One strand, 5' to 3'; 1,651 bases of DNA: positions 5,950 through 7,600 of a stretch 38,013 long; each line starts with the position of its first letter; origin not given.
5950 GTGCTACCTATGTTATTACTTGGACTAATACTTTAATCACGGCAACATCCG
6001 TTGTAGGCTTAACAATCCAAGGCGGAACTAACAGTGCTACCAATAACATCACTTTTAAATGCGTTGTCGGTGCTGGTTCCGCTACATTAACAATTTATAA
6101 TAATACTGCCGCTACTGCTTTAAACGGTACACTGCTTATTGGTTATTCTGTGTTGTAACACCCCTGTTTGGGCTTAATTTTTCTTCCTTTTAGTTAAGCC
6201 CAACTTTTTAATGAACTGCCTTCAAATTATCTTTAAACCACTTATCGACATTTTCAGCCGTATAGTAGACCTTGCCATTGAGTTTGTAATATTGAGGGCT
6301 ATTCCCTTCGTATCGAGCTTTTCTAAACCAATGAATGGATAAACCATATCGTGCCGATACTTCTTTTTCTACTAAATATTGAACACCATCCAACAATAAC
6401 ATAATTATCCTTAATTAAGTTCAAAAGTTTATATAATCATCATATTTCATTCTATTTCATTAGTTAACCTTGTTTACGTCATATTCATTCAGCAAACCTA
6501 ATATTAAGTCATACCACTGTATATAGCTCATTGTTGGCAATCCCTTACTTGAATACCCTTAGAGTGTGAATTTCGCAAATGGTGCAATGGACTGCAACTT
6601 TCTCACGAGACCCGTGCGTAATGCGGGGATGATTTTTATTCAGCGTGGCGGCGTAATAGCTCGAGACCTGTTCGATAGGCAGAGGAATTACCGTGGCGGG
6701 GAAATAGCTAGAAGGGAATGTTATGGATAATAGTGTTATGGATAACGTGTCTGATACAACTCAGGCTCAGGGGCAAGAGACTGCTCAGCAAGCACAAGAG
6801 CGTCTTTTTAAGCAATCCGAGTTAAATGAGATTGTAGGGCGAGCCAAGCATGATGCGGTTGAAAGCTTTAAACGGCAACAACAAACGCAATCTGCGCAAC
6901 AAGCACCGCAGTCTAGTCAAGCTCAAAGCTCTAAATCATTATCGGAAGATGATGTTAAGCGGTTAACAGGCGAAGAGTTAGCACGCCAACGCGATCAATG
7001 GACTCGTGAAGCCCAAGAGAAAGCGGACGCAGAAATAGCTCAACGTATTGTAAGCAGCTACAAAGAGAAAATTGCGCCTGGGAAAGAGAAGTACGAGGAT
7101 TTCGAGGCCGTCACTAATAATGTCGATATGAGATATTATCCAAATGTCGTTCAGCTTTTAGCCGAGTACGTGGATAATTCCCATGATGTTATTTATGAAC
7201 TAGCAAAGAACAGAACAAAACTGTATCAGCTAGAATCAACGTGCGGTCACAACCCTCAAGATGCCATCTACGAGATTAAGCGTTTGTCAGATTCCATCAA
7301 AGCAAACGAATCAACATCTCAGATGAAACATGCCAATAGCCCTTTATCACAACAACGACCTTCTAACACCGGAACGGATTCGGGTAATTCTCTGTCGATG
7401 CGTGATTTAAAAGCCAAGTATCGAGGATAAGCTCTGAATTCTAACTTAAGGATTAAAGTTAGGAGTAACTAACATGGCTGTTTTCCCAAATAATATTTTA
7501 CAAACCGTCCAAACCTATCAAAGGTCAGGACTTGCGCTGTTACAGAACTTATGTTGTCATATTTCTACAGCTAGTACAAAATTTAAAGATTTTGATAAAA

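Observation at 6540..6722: G+C-rich, tandemly duplicated, hairpin-bearing leader upstream of scaffold/coat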

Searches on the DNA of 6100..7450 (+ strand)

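Call 7: search_dna_similar(query=window:6150-7450:+, collection=phages, mode=distant, max_rows=40)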
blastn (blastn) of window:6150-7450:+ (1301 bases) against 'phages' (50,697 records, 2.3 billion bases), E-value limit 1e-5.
No match.

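Call 8: search_rna_families(source=window, start=6100, end=6900, threshold=evalue, max_evalue=10)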
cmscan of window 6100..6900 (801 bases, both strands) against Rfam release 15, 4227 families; matches with E-value up to 10: 5.
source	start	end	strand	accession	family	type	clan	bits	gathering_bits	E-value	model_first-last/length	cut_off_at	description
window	6409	6456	-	RF01183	SNORD19B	Gene; snRNA; snoRNA; CD-box;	CL00048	22.3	50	0.75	1-84/84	no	Small nucleolar RNA SNORD19B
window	6169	6203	+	RF01457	rli22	Gene; sRNA;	CL00114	19.7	80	1.5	26-60/111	no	Listeria sRNA rli22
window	6852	6891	-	RF01934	bxd_6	Gene; lncRNA;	-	15.8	50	3.3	52-93/93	no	Bithoraxoid conserved region 6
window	6575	6641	-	RF01880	Xist_exon1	Gene; lncRNA;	-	14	50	0.38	1-85/85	no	X-chromosome inactivation gene exon 1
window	6320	6427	-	RF01807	GIR1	Gene; ribozyme;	-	10.5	100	9.3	1-201/201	no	GIR1 branching ribozyme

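Call 25: build_rna_model(alignment_id=A1, structure=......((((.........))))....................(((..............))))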
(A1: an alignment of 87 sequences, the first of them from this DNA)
Model R1 built from alignment A1 (87 sequences, 63 columns); structure: as given.
model positions 48; base pairs 7; branch points 1; effective number of sequences 33.81; information 1.15 bits per position. Calibrated on 0.2 Mb of random sequence (short: E-values are rough).
structure used (alignment columns):
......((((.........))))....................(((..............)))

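Call 26: search_with_rna_model(model_id=R1, source=window, filters=off, max_evalue=10, show_alignments=4)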
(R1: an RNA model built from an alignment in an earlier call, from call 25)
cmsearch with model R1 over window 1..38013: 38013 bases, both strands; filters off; matches with E-value up to 10: 8.
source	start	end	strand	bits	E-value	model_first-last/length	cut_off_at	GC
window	6606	6661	+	63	4.8e-17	1-48/48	no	0.54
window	6662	6709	+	61.2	1.6e-16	1-48/48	no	0.54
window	11437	11451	+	7.3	0.82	7-21/48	no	0.6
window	2480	2492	+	5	3.8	8-20/48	no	0.54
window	19249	19263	+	3.9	7.6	7-21/48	no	0.2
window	1132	1139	+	3.8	8.5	38-45/48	no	0.38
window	17229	17236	-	3.8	8.5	38-45/48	no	0.38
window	31148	31156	+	3.7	9.3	37-45/48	no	0.44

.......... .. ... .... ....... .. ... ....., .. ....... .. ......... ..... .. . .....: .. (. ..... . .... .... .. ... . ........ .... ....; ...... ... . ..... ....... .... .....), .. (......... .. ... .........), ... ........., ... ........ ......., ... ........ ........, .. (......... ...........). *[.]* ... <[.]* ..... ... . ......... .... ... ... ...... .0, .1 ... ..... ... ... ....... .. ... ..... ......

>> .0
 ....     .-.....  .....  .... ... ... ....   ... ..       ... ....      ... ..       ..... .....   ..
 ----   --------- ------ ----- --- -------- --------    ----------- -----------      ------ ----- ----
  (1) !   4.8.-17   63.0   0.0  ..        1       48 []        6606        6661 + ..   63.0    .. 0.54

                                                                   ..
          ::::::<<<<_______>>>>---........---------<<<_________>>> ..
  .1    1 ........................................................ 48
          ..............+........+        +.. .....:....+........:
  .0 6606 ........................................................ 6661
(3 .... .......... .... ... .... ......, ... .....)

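Call 27: search_with_rna_model(model_id=R1, sources=[L001, L002, L003, L004, L005, L006, L007, L008, L009, L010, L011, L012, L013, L014, L015, L016, L017, L018, L019, L020, L021, L022, L023, L024, L025, L026, L027, L028, L029, L030, L031, L032, L033, L034, L035, L036, L037, L038, L039, L040, L041, L042, L043, L044, L045, L046, L047, L048, L049, L050, L051, L052, L053, L054, L055, L056, L057, L058, L059, L060, L061, L062, L063, L064, L065, L066, L067, L068, L069, L070, L071, L072, L073, L074, L075, L076, L077, L078, L079, L080, L081, L082, L083, L084, L085, L086], max_evalue=0.01, make_alignment=true)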
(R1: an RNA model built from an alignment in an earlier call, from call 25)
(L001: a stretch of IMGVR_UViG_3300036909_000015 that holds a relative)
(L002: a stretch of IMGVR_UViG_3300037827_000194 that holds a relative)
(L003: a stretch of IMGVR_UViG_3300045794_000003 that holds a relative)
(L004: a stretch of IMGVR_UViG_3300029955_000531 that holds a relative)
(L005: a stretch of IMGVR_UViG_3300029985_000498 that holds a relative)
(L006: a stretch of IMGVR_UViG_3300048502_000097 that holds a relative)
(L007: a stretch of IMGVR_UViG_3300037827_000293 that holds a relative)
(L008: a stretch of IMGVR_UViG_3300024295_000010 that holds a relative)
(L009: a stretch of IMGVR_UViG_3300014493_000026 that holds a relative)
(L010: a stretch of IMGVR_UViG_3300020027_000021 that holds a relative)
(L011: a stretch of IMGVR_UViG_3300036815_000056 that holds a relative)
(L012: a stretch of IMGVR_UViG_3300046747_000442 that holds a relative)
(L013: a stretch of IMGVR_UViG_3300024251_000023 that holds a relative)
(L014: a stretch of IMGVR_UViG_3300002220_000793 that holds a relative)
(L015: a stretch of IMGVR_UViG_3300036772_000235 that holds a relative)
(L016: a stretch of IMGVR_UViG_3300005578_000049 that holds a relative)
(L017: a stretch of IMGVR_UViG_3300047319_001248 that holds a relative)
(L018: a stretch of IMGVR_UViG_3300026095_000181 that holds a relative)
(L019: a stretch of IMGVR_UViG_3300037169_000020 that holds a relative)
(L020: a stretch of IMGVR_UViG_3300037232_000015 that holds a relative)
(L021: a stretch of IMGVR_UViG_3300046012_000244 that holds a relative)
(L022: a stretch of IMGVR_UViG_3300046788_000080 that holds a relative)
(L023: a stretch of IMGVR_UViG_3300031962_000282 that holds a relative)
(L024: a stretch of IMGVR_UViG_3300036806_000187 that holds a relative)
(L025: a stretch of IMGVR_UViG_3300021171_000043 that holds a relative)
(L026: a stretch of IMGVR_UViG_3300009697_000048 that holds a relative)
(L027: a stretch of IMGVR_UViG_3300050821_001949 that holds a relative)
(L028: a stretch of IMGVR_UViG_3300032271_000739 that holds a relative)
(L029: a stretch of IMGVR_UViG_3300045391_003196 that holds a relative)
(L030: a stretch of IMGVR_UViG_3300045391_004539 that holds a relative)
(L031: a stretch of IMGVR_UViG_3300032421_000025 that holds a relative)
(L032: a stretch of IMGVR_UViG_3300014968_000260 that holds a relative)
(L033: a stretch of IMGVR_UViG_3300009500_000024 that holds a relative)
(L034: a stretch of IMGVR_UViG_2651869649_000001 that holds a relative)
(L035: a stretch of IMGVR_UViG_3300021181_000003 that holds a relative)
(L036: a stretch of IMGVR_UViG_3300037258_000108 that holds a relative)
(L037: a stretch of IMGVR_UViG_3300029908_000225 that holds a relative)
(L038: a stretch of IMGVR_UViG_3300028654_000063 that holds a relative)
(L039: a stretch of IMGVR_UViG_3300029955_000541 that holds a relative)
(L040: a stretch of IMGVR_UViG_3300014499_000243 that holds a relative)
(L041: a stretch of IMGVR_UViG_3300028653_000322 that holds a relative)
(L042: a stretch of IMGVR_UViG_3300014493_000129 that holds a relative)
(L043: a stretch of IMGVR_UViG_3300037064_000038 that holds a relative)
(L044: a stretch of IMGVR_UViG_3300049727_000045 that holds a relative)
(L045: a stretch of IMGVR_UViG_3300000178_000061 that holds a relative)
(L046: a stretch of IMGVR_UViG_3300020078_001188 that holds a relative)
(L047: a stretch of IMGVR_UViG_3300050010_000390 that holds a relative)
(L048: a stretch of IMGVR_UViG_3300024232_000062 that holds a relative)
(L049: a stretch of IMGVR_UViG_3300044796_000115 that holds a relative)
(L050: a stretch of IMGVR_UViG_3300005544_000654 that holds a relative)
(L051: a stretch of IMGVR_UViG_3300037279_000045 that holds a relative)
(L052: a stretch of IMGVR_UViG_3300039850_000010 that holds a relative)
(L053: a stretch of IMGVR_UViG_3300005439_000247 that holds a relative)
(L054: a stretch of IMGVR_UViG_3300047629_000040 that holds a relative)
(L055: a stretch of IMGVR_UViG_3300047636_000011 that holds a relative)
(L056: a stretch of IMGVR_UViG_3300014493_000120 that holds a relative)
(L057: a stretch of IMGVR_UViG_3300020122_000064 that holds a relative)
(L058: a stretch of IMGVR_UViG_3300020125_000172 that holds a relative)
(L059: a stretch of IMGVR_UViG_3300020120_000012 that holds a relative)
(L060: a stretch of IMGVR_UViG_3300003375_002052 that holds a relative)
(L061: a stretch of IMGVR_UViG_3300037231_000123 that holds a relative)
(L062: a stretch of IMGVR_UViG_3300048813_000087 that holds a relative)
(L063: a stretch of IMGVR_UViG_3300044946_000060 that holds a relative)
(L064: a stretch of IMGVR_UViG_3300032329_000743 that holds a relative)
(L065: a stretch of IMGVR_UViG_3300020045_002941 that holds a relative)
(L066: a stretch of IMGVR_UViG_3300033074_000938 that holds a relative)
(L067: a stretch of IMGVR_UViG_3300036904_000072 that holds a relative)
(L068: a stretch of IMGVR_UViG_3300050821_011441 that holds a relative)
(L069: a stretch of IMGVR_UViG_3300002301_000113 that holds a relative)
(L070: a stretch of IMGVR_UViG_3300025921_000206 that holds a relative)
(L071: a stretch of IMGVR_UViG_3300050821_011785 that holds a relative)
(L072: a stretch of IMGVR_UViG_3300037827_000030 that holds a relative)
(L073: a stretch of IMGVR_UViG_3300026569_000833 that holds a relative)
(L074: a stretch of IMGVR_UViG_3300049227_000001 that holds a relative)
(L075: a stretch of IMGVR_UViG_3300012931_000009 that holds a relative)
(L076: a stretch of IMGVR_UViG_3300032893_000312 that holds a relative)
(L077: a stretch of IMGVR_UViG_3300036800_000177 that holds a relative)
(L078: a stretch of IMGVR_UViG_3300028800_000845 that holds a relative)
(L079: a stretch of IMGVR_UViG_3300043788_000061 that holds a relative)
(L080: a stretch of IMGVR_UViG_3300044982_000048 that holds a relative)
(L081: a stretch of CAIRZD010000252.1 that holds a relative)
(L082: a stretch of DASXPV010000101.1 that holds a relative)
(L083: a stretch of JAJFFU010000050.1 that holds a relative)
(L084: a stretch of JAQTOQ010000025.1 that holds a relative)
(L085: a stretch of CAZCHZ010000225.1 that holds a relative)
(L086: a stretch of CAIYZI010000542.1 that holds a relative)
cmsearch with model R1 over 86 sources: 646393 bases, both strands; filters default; matches with E-value up to 0.01: 147.
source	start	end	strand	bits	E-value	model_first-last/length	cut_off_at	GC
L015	3133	3184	+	68.7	1.8e-17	1-48/48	no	0.54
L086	3123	3170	+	67.3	4.7e-17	1-48/48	no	0.54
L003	1414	1465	+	66.4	8.6e-17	1-48/48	no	0.52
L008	3120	3171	+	66.4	8.6e-17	1-48/48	no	0.52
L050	640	691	+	66.2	9.8e-17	1-48/48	no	0.44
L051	3132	3184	+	65.7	1.4e-16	1-48/48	no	0.51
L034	3153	3204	+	65.5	1.6e-16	1-48/48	no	0.46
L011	115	162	+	65.5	1.6e-16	1-48/48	no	0.6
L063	3117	3163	+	65.4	1.7e-16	1-48/48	no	0.51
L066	3124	3170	+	64.9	2.3e-16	1-48/48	no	0.53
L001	3139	3194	+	64.9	2.3e-16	1-48/48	no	0.5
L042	2011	2058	+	64.6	2.9e-16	1-48/48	no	0.54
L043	3116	3163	+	64.6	2.9e-16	1-48/48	no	0.54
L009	3129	3181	+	64.5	3.1e-16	1-48/48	no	0.45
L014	3134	3186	+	64.3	3.5e-16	1-48/48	no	0.51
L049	3122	3176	+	64.2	3.9e-16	1-48/48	no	0.56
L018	274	326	+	63.5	6e-16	1-48/48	no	0.47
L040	2565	2612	+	63.2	7.4e-16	1-48/48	no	0.54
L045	321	372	+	62.9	9.2e-16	1-48/48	no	0.5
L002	3122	3175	+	62.8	9.8e-16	1-48/48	no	0.57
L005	2270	2323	+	62.8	9.8e-16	1-48/48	no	0.57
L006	3123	3176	+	62.8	9.8e-16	1-48/48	no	0.57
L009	3182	3229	+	62.5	1.2e-15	1-48/48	no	0.54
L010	3188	3235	+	62.3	1.3e-15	1-48/48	no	0.54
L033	3181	3228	+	62.1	1.6e-15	1-48/48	no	0.54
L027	1431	1479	+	62.1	1.6e-15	1-48/48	no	0.53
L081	3170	3218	+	62.1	1.6e-15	1-48/48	no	0.53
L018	327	375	+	61.9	1.8e-15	1-48/48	no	0.51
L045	373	421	+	61.9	1.8e-15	1-48/48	no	0.51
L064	1308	1356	+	61.9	1.8e-15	1-48/48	no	0.53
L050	692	739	+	61.8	1.9e-15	1-48/48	no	0.56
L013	3130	3179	+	61.6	2.1e-15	1-48/48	no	0.58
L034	3205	3252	+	61.6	2.1e-15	1-48/48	no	0.54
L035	3182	3229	+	61.6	2.1e-15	1-48/48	no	0.54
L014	3187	3234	+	61.5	2.2e-15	1-48/48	no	0.56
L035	3130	3181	+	61.5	2.4e-15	1-48/48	no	0.46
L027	1378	1430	+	61.4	2.4e-15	1-48/48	no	0.47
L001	3195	3242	+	61.4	2.5e-15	1-48/48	no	0.56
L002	3176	3223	+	61.4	2.5e-15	1-48/48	no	0.56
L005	2324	2371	+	61.2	2.8e-15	1-48/48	no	0.54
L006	3177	3224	+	61.2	2.8e-15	1-48/48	no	0.54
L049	3177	3224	+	61.2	2.8e-15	1-48/48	no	0.54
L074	64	111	+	61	3.2e-15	1-48/48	no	0.56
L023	1770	1822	+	60.7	4e-15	1-48/48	no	0.47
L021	2461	2511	+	60.6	4.2e-15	1-48/48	no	0.49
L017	3123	3174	+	60.6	4.2e-15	1-48/48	no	0.46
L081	3117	3169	+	60.4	4.7e-15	1-48/48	no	0.51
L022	3132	3184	+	60.1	6e-15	1-48/48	no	0.47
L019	3133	3185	+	59.9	6.5e-15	1-48/48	no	0.42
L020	648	700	+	59.9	6.5e-15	1-48/48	no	0.42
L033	3128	3180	+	59.9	6.5e-15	1-48/48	no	0.47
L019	3186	3234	+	59.8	6.9e-15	1-48/48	no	0.51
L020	701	749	+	59.8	6.9e-15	1-48/48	no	0.51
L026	3186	3234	+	59.8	6.9e-15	1-48/48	no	0.51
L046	37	89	+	59.7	7.4e-15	1-48/48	no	0.51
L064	1257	1307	+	59.6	8e-15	1-48/48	no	0.49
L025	3177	3225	+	59.6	8.3e-15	1-48/48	no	0.57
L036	3125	3176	+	59.3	9.8e-15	1-48/48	no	0.6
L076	3128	3179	+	59.2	1.1e-14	1-48/48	no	0.56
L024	3129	3181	+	58.8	1.4e-14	1-48/48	no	0.49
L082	3129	3181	+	58.8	1.4e-14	1-48/48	no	0.49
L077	3036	3082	+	57.8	2.7e-14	1-48/48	no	0.49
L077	3112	3159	+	57.7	2.9e-14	1-48/48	no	0.52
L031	3166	3215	+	57.7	3e-14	1-48/48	no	0.58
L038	3174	3221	+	57.6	3e-14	1-48/48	no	0.58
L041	928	975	+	57.6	3e-14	1-48/48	no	0.58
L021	2512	2561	+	57.4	3.5e-14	1-48/48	no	0.58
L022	3185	3235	+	57.3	3.7e-14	1-48/48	no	0.55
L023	1823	1871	+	57.2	4e-14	1-48/48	no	0.53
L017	3175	3222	+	57.1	4.5e-14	1-48/48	no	0.56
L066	3171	3221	+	57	4.6e-14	1-48/48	no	0.53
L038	3122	3173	+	57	4.7e-14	1-48/48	no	0.46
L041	876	927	+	57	4.7e-14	1-48/48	no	0.46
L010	3136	3187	+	56.8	5.4e-14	1-48/48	no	0.46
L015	3185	3233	+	56.7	5.5e-14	1-48/48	no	0.59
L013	3180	3227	+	56.6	6e-14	1-48/48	no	0.58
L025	3125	3176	+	55.6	1.2e-13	1-48/48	no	0.56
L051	3185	3232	+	55.3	1.4e-13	1-48/48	no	0.6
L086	3173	3220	+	55.1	1.6e-13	1-48/48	no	0.54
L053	3198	3244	+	54.9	1.9e-13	1-48/48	no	0.47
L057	3198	3244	+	54.9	1.9e-13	1-48/48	no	0.47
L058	2678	2724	+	54.9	1.9e-13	1-48/48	no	0.47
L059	2678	2724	+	54.9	1.9e-13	1-48/48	no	0.47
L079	3059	3106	+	54.8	2e-13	1-48/48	no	0.6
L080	1308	1355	+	54.8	2e-13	1-48/48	no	0.6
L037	3144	3195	+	54.3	2.9e-13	1-48/48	no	0.56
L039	1244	1295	+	54.3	2.9e-13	1-48/48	no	0.56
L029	3185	3233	+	54.2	3e-13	1-48/48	no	0.57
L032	3185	3233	+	54.2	3e-13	1-48/48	no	0.57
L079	3138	3185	+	54.2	3.1e-13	1-48/48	no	0.56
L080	1387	1434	+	54.2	3.1e-13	1-48/48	no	0.56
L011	163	210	+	53.8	4.1e-13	1-48/48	no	0.56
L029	3132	3184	+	52.4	1e-12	1-48/48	no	0.4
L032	3132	3184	+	52.4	1e-12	1-48/48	no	0.4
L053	3145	3197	+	52.3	1.1e-12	1-48/48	no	0.42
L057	3145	3197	+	52.3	1.1e-12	1-48/48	no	0.42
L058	2625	2677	+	52.3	1.1e-12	1-48/48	no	0.42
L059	2625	2677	+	52.3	1.1e-12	1-48/48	no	0.42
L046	90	136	+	51.6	1.7e-12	1-48/48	no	0.57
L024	3182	3230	+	51.5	1.9e-12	1-48/48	no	0.61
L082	3182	3230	+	51.5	1.9e-12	1-48/48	no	0.61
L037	3095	3143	+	50.4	3.9e-12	1-48/48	no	0.59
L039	1195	1243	+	50.4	3.9e-12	1-48/48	no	0.59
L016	673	721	+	50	5e-12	1-48/48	no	0.55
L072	3089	3140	+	49.8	6e-12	1-48/48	no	0.54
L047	146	195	+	49.2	8.5e-12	1-48/48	no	0.52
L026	3132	3185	+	49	1e-11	1-48/48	no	0.43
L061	3134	3181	+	48.5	1.3e-11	1-48/48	no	0.5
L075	3092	3140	+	48.5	1.4e-11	1-48/48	no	0.57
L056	562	610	+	48.1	1.8e-11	1-48/48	no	0.55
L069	3181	3229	+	48.1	1.8e-11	1-48/48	no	0.55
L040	2613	2658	+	48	2e-11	1-48/48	no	0.54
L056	511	561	+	47.9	2e-11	1-48/48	no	0.45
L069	3130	3180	+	47.9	2e-11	1-48/48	no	0.45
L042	2059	2104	+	46.8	4.4e-11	1-48/48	no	0.57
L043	3164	3209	+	46.8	4.4e-11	1-48/48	no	0.57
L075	3044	3091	+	43.9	3e-10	1-48/48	no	0.54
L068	3105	3154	+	43.3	4.5e-10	1-48/48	no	0.52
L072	3041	3088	+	43.2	4.9e-10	1-48/48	no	0.58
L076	3180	3227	+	42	1.1e-09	1-48/48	no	0.48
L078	3153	3201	+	41.8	1.3e-09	1-48/48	no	0.61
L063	3164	3210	+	41.7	1.3e-09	1-48/48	no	0.55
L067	3130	3175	+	41.1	2e-09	1-48/48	no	0.52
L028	404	453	+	40.8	2.4e-09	1-48/48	no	0.46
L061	3183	3235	+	40.8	2.4e-09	1-48/48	no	0.49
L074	113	162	+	39.4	6.2e-09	1-48/48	no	0.52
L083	3081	3141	+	39.3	6.4e-09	1-48/48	no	0.51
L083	3033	3080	+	38.6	1.1e-08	1-48/48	no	0.42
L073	67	116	+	38.2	1.3e-08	1-48/48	no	0.48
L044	3193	3241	+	37.7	2e-08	1-48/48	no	0.49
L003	1467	1516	+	37.6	2e-08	1-48/48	no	0.5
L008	3173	3222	+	37.6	2e-08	1-48/48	no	0.5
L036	3177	3224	+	36.4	4.5e-08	1-48/48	no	0.46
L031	3216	3260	+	36.4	4.6e-08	1-48/48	no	0.62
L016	722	766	+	36.4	4.7e-08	1-48/48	no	0.58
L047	88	144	+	35.7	7.4e-08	1-48/48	no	0.49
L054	3157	3206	+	34.8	1.4e-07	1-48/48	no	0.42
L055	3157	3206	+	34.8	1.4e-07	1-48/48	no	0.42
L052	1655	1704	+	34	2.3e-07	1-48/48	no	0.4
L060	3166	3210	+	28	1.3e-05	5-48/48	no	0.44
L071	3116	3169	+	24.7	0.00011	1-48/48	no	0.5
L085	1257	1276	+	23.7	0.00023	29-48/48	no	0.55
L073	11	59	+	22.9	0.00041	1-48/48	no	0.49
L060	3106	3160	+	22.7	0.00044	1-48/48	no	0.47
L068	3160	3204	+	22.2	0.00065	5-48/48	no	0.47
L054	3101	3155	+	21.2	0.0012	1-48/48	no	0.51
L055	3101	3155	+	21.2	0.0012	1-48/48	no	0.51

Alignment A2: 147 matches aligned to the model, 91 columns, each read 5' to 3' on its own strand. Consensus structure (alignment columns), stored with it:
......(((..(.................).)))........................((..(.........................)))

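Call 38: search_with_rna_model(model_id=R1, sources=[L087, L088, L089, L090, L091, L092, L093, L094, L095, L096, L097, L098, L099, L100, L101, L102, L103, L104, L105, L106, L107, L108, L109, L110, L111, L112, L113, L114, L115, L116], max_evalue=1)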
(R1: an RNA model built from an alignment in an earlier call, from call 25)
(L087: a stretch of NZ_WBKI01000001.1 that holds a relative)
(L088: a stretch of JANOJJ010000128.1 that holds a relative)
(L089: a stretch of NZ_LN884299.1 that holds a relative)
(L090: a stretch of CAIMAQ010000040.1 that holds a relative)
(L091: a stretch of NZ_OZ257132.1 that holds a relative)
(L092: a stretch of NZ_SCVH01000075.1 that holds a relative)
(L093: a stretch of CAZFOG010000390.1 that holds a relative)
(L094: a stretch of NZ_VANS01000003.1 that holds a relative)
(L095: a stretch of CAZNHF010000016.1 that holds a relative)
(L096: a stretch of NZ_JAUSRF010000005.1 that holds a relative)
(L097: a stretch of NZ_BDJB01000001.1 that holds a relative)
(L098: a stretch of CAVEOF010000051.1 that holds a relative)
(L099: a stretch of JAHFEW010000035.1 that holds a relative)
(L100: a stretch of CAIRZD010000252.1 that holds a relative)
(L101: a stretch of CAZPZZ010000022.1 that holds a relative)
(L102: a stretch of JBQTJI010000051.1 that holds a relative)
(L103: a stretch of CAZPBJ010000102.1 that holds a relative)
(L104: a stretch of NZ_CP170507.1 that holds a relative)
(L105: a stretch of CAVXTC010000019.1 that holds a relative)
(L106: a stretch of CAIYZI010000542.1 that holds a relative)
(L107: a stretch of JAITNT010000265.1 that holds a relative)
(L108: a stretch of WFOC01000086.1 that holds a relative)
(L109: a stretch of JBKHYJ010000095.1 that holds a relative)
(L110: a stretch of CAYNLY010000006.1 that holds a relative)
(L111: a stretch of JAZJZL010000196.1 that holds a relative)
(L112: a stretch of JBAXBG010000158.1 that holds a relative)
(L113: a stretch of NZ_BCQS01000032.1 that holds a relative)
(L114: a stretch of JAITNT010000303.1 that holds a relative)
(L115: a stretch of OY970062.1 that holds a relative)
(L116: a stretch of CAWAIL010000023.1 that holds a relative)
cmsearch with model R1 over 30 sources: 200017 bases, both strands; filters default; matches with E-value up to 1: 12.
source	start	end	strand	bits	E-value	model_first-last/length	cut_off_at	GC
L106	1282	1329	-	67.3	1.5e-17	1-48/48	no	0.54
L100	6499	6547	-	62.1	4.9e-16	1-48/48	no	0.53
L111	58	104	-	60.7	1.2e-15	1-48/48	no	0.51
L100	6548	6600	-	60.4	1.5e-15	1-48/48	no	0.51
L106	1232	1279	-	55.1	5.1e-14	1-48/48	no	0.54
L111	105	170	-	30.9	5.6e-07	1-48/48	no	0.45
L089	7631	7690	+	18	0.0034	1-48/48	no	0.53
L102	3160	3209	-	13.7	0.056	1-48/48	no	0.64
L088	3883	3907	+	12.8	0.11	1-48/48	no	0.76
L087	1065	1115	+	12.7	0.12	1-48/48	no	0.75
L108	2720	2777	-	11.7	0.23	1-48/48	no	0.53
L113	7048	7102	-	10.3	0.56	1-48/48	no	0.75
